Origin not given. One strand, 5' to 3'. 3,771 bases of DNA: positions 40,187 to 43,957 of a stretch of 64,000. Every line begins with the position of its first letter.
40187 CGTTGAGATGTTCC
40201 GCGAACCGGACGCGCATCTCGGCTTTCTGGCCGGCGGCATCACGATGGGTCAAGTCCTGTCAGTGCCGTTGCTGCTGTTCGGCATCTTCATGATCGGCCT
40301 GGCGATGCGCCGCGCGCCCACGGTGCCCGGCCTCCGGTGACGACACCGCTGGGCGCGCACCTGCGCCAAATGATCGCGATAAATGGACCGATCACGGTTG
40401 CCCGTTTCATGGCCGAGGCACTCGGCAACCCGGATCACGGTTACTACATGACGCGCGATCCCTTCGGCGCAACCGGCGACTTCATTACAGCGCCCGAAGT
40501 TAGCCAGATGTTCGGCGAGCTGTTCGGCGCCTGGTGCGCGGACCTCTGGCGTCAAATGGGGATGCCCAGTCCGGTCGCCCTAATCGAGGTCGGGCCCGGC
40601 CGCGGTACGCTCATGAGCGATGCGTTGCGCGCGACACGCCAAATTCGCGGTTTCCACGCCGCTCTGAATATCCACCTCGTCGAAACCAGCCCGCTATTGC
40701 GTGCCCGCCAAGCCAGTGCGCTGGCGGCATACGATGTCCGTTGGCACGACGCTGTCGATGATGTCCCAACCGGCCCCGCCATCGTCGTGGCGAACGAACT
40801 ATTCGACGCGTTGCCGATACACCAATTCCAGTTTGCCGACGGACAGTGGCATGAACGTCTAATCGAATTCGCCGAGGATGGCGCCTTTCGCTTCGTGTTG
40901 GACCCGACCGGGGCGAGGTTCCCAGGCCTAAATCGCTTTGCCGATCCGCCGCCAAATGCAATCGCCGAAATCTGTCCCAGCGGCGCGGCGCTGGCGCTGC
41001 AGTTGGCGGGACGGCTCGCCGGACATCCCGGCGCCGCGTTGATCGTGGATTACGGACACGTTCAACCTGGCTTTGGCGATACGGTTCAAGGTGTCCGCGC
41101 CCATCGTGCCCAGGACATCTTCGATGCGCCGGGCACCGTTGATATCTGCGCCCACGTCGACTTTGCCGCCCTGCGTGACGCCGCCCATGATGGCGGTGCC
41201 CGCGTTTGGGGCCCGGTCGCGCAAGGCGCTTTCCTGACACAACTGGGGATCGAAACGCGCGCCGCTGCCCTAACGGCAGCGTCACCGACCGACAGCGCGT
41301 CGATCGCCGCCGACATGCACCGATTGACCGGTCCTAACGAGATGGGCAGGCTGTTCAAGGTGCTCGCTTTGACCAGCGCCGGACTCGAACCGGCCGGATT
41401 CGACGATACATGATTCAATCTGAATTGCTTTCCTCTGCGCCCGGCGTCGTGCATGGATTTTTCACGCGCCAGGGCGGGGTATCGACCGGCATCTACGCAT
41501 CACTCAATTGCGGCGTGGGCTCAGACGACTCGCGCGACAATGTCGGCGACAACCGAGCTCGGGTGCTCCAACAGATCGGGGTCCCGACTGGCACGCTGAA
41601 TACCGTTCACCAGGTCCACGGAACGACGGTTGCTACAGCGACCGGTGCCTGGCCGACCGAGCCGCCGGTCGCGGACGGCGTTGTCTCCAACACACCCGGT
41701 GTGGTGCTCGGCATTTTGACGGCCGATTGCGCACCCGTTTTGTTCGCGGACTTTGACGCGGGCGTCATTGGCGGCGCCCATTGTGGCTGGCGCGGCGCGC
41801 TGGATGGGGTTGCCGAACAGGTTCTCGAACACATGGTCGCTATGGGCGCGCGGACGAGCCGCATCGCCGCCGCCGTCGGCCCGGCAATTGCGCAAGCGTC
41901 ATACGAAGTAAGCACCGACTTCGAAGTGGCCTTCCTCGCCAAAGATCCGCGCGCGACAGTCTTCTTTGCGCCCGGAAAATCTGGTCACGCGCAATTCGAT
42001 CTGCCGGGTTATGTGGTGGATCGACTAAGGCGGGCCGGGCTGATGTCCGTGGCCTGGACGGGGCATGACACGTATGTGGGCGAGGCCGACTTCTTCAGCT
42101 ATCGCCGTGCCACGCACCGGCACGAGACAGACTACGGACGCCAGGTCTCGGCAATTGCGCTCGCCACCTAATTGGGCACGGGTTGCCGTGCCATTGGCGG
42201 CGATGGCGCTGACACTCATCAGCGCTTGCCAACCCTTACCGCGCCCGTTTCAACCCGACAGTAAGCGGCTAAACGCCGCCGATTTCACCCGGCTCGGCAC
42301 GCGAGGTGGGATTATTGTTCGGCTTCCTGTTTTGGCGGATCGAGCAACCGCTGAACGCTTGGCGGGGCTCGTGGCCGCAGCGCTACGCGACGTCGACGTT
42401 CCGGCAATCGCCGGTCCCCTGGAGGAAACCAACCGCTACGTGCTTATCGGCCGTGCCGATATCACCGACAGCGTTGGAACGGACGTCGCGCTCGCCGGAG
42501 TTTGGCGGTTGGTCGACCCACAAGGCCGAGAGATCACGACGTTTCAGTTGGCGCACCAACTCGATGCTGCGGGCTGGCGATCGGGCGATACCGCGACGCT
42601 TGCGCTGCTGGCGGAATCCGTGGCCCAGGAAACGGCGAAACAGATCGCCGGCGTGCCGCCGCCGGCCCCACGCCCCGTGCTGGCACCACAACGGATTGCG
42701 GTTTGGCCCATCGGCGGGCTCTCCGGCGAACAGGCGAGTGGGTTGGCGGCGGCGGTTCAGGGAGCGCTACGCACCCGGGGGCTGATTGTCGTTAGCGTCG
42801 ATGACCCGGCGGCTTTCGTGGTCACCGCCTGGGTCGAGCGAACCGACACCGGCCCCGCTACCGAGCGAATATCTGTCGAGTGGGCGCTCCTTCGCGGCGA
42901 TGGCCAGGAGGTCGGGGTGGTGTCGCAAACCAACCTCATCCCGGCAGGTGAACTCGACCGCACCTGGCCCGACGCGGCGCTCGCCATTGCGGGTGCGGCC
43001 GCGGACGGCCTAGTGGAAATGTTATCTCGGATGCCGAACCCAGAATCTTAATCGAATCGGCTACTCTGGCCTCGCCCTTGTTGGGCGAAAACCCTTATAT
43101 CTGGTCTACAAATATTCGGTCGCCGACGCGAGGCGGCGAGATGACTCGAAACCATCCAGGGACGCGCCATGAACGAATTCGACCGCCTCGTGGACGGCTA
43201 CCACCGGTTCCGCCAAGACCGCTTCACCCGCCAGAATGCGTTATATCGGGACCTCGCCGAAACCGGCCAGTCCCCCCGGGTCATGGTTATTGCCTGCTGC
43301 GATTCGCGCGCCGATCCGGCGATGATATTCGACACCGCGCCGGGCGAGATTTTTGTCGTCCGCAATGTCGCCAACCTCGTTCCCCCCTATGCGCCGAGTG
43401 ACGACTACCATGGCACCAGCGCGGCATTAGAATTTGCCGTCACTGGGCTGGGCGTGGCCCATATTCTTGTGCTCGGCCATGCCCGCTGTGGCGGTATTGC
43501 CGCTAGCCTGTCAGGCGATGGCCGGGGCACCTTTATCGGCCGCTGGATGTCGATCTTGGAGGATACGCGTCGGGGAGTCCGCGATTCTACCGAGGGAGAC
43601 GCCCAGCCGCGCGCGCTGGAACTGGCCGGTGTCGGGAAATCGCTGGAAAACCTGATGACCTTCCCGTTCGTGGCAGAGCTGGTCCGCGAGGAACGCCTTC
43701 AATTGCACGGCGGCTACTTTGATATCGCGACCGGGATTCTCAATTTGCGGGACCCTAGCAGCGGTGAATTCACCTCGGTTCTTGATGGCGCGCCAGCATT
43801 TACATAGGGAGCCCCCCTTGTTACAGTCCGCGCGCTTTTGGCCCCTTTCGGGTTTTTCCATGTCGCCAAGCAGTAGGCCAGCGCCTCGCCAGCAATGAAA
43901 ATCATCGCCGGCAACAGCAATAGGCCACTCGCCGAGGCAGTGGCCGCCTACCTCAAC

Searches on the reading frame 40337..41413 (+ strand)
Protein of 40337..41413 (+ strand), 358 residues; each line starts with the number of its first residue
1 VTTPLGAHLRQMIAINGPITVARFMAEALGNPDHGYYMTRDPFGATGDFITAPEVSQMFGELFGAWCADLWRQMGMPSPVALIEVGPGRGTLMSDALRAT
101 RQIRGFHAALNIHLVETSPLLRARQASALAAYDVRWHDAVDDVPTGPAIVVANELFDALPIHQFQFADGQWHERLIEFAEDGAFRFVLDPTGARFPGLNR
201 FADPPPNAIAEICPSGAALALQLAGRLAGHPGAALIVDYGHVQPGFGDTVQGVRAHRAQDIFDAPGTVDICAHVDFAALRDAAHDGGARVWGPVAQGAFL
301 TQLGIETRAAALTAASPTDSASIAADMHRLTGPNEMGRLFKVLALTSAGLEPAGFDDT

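Call 45: search_protein_families(library=pfam, proteins=[window:40337-41413:+], max_evalue=0.000001)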
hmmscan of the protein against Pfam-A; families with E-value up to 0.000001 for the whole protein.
window:40337-41413:+ (358 aa): 1 family
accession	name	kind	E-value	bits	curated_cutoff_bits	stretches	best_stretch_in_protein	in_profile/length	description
PF02636.23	Methyltransf_28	-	5e-65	219.9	23.3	1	63-293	2-248/249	Putative S-adenosyl-L-methionine-dependent methyltransferase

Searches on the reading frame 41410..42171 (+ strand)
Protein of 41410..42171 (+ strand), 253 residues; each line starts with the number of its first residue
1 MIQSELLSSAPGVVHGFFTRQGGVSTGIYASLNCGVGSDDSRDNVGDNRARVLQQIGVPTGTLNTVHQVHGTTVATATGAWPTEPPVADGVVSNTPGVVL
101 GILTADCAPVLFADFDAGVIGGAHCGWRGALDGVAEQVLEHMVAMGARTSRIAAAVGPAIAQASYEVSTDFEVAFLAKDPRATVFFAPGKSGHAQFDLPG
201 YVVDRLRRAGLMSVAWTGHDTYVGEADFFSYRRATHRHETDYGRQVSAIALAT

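Call 45: search_protein_families(library=pfam, proteins=[window:41410-42171:+], max_evalue=0.000001)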
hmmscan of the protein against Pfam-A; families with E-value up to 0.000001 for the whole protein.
window:41410-42171:+ (253 aa): 1 family
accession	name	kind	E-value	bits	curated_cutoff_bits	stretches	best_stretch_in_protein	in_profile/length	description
PF02578.20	Cu-oxidase_4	-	8.6e-68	228.7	22.9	1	18-249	1-237/238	Multi-copper polyphenol oxidoreductase laccase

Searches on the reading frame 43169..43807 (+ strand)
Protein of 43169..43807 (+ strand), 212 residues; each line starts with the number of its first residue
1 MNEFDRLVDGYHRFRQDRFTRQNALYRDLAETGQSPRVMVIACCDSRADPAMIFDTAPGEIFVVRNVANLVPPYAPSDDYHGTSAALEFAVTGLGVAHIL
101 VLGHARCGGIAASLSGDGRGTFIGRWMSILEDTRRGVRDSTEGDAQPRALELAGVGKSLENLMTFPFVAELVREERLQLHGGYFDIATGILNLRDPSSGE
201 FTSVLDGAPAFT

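Call 45: search_protein_families(library=pfam, proteins=[window:43169-43807:+], max_evalue=0.000001)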
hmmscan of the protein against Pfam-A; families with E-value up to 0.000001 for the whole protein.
window:43169-43807:+ (212 aa): 1 family
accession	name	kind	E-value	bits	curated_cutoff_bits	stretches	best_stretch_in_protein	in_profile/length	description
PF00484.24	Pro_CA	-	4.1e-44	151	25.7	1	38-190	1-155/156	Carbonic anhydrase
